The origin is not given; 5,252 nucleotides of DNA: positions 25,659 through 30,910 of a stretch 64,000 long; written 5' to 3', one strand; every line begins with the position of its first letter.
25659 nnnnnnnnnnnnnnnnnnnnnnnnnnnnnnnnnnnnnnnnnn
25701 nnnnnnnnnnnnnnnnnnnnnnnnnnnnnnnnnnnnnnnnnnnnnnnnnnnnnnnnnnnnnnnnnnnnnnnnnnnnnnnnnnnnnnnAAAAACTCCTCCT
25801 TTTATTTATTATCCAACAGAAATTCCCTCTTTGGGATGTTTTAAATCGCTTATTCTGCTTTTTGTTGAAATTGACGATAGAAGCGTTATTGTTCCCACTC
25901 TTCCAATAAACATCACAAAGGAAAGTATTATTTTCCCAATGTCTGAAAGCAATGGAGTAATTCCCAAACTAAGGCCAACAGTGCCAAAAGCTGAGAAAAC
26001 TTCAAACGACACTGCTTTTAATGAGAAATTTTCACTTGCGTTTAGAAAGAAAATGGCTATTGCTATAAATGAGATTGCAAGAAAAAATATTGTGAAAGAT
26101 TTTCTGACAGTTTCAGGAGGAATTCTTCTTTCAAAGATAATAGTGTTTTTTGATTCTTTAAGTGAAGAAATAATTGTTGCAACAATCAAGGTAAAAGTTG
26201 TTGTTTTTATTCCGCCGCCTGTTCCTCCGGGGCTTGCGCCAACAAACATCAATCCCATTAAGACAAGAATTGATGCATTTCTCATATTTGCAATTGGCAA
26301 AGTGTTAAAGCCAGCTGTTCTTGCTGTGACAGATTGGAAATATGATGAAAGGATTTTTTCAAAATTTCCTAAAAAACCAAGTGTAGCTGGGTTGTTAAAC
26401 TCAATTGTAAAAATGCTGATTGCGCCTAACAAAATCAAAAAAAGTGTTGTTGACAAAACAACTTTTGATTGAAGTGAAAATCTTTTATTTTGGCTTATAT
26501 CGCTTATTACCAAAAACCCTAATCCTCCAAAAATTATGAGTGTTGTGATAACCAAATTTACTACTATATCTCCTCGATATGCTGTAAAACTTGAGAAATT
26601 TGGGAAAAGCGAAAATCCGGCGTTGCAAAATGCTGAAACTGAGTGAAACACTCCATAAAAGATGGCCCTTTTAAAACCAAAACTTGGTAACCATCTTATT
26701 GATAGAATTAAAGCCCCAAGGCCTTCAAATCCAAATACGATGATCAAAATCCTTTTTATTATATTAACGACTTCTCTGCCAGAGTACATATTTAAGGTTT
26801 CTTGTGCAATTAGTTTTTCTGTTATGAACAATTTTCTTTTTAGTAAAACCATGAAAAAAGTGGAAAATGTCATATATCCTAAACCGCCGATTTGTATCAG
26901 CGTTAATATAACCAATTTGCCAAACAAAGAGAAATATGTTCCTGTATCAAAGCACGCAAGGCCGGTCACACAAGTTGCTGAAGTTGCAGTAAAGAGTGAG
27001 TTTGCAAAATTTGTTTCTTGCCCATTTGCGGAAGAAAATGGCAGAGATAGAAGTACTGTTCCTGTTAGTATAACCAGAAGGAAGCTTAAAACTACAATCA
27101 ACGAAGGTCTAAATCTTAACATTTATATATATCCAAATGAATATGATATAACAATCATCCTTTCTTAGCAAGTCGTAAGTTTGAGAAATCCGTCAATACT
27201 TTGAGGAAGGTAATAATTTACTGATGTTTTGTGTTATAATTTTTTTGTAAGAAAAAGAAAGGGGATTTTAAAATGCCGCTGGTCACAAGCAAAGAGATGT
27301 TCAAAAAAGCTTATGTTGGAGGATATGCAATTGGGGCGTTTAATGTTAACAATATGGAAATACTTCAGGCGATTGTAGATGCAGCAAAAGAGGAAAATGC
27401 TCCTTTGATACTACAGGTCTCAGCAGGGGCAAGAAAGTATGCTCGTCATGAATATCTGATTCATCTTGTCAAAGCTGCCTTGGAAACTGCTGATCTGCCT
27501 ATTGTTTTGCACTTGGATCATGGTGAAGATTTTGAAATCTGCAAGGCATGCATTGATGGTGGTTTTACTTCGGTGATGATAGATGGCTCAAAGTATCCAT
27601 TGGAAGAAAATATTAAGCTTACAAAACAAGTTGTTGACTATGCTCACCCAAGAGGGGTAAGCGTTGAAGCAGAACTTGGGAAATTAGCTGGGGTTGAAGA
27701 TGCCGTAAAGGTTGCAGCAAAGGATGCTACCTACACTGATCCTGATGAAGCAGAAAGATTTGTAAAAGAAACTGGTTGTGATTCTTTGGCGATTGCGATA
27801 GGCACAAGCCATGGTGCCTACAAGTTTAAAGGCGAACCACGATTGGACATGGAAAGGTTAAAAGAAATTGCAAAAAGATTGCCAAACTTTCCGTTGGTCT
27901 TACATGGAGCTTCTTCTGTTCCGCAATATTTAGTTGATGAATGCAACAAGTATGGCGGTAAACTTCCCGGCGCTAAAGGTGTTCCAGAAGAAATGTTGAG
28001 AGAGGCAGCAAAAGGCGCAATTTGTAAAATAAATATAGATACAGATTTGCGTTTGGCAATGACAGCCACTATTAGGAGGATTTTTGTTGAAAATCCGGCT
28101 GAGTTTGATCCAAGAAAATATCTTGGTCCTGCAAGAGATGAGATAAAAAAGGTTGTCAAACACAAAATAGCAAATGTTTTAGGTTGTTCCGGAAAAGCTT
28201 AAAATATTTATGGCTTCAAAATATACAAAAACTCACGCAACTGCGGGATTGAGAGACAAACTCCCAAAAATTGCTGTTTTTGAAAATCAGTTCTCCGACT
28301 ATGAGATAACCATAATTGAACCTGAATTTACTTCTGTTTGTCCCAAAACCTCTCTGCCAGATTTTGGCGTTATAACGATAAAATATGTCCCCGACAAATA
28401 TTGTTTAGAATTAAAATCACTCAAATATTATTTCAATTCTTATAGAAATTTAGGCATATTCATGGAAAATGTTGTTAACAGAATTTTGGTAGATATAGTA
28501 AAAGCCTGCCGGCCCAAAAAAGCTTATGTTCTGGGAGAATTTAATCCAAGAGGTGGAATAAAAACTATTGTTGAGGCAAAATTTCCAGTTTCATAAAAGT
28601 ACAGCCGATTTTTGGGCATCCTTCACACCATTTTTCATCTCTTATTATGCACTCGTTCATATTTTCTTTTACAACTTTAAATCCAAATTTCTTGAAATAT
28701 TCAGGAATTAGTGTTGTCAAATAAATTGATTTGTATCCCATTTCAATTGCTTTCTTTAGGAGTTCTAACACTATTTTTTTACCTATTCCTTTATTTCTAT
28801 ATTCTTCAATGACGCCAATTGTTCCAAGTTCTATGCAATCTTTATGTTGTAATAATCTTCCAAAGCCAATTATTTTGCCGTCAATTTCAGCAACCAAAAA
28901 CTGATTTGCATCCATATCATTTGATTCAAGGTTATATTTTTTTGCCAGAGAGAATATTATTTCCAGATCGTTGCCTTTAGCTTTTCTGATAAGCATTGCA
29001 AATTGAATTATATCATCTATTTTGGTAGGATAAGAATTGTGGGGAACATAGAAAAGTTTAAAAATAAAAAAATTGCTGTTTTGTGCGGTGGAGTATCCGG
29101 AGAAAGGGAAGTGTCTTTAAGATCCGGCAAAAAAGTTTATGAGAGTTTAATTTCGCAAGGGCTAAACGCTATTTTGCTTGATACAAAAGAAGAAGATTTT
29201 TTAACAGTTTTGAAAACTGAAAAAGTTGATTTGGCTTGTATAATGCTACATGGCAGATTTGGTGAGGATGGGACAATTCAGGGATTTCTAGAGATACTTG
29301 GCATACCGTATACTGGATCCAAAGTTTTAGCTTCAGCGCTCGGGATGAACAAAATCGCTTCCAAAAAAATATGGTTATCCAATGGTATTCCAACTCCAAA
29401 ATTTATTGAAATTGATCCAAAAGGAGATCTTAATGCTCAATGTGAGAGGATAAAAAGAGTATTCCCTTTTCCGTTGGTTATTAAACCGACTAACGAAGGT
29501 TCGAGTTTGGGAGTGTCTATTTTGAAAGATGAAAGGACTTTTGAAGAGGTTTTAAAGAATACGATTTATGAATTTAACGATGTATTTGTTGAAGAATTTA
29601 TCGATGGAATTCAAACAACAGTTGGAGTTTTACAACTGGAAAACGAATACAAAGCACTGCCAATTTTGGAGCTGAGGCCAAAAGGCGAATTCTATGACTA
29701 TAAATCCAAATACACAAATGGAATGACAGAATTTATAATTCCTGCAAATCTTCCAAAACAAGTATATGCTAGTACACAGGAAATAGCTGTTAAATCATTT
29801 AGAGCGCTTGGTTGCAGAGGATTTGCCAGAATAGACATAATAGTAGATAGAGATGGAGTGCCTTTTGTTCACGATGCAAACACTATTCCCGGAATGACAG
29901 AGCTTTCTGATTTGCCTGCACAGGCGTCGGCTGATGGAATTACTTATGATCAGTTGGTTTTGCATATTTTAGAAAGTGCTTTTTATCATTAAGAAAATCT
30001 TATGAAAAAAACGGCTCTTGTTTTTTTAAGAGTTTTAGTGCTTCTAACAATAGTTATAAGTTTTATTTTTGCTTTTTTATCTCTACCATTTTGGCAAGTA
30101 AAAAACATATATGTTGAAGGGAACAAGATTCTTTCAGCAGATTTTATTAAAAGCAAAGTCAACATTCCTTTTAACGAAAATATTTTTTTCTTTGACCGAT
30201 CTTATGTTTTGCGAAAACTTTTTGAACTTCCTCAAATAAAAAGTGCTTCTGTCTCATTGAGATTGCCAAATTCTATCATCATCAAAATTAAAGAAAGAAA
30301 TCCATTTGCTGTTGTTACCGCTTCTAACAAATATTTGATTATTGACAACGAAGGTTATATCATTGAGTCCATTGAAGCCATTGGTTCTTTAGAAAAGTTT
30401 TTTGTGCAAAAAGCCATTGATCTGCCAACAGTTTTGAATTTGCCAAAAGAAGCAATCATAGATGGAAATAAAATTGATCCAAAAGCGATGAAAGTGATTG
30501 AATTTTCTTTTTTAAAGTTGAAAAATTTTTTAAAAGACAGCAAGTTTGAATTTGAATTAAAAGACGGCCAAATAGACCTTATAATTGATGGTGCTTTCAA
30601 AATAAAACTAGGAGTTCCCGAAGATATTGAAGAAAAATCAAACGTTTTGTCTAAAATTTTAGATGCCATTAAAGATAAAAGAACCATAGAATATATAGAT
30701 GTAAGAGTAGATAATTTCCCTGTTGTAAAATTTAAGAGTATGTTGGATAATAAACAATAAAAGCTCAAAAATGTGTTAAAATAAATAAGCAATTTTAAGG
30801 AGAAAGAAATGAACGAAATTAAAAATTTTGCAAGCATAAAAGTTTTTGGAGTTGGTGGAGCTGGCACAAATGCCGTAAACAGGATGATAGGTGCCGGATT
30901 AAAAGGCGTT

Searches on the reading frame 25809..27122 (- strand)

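Call 18: search_protein_families(library=ncbifam, proteins=[window:25809-27122:-], max_evalue=1e-10)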
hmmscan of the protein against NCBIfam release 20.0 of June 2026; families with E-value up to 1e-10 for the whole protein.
window:25809-27122:- (437 aa): 2 families
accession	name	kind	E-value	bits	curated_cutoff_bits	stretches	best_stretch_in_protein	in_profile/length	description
TIGR00933.1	2a38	subfamily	1.4e-108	363.5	331.15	1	24-408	1-391/391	TrkH family potassium uptake protein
TIGR00934.2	2a38euk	subfamily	1.6e-13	49.9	441.9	0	216-412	613-823/834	TRK family potassium/sodium uptake transporter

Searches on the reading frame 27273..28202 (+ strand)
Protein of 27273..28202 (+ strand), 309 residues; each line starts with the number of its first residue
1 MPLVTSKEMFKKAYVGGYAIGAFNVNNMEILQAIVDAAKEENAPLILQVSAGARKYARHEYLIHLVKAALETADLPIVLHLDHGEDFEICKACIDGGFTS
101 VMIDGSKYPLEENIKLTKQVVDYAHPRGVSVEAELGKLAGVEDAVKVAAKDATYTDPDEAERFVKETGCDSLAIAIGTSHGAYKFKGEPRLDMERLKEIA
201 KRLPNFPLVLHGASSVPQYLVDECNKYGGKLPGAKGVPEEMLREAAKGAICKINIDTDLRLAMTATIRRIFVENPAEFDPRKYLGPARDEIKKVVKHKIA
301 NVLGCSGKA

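Call 80: search_protein_families(library=pfam, proteins=[window:27273-28202:+], max_evalue=0.000001)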
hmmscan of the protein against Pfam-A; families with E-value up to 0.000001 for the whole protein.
window:27273-28202:+ (309 aa): 1 family
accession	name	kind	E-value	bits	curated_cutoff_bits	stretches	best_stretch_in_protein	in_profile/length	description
PF01116.26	F_bP_aldolase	-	1.9e-110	369.2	25.5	2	4-228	1-223/277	Fructose-bisphosphate aldolase class-II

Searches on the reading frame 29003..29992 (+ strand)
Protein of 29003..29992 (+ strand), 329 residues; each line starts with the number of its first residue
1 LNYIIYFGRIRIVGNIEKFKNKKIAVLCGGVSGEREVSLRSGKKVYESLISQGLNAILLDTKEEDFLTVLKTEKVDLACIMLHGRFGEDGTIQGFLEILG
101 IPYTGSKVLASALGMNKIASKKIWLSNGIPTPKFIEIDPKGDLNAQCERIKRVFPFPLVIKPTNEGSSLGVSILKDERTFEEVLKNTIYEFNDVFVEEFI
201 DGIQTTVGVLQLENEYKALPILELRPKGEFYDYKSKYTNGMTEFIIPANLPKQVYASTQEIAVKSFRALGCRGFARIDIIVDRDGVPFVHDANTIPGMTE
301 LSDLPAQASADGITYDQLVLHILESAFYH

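Call 80: search_protein_families(library=pfam, proteins=[window:29003-29992:+], max_evalue=0.000001)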
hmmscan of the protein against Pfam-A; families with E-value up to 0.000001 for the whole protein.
window:29003-29992:+ (329 aa): 3 families
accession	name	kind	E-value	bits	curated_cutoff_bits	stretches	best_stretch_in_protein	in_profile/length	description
PF07478.18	Dala_Dala_lig_C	-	1.3e-52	178.7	24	1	124-324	2-204/204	D-ala D-ala ligase C-terminus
PF01820.27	Dala_Dala_lig_N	-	1.4e-21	77.7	34.6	2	71-106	86-121/121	D-ala D-ala ligase N-terminus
PF02222.28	ATP-grasp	-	2.3e-07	31.1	27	1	126-286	5-154/179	ATP-grasp domain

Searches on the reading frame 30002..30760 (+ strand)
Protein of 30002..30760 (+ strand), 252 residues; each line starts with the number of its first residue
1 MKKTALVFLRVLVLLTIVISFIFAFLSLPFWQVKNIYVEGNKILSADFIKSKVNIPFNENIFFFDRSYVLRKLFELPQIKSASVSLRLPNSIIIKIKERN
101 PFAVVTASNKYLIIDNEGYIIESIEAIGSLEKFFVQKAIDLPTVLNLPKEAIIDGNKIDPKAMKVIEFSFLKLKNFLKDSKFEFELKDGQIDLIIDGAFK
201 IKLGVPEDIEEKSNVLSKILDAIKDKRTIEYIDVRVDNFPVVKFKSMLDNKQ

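Call 113: search_protein_families(library=ncbifam, proteins=[window:30002-30760:+], max_evalue=0.00001)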
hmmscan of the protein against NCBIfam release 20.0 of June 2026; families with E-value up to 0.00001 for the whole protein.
window:30002-30760:+ (252 aa): 1 family
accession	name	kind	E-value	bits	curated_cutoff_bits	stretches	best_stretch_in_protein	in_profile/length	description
NF004039.0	PRK05529.1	equivalog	6.7e-15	54.9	353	1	10-126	41-156/255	cell division protein FtsQ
